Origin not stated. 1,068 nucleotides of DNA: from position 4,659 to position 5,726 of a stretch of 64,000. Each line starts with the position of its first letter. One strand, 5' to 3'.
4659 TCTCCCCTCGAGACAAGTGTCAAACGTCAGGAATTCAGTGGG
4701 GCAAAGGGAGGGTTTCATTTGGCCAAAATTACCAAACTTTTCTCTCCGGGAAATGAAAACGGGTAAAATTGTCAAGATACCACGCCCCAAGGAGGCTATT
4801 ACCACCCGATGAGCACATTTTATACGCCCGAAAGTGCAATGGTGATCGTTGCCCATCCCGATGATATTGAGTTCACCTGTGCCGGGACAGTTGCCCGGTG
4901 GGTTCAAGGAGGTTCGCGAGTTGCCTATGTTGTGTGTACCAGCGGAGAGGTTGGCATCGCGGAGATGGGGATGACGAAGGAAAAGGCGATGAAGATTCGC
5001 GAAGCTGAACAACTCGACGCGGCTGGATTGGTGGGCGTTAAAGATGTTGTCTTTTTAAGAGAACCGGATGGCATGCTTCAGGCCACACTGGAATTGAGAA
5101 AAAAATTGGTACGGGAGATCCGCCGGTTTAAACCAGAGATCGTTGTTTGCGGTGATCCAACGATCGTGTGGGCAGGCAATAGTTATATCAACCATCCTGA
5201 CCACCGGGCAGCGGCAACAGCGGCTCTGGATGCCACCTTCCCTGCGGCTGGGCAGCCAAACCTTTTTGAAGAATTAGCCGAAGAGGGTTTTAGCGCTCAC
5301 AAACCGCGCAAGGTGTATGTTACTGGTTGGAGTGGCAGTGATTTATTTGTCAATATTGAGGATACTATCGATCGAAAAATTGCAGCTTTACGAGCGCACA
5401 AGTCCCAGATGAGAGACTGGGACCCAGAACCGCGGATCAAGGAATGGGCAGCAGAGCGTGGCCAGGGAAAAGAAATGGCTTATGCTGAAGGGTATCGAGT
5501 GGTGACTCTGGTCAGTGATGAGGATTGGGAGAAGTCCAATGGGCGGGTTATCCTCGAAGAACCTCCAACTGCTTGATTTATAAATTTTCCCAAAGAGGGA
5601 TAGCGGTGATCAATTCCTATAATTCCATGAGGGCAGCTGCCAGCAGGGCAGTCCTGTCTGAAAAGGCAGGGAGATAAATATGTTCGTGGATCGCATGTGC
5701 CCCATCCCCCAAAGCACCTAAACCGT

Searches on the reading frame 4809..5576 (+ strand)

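Call 76: search_protein_families(library=pfam, proteins=[window:4809-5576:+], max_evalue=0.00001)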
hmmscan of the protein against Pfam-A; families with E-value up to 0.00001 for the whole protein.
window:4809-5576:+ (255 aa): 1 family
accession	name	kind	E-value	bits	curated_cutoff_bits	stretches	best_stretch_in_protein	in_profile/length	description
PF02585.22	PIG-L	-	3.1e-28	99.3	28.2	1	11-142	1-128/129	GlcNAc-PI de-N-acetylase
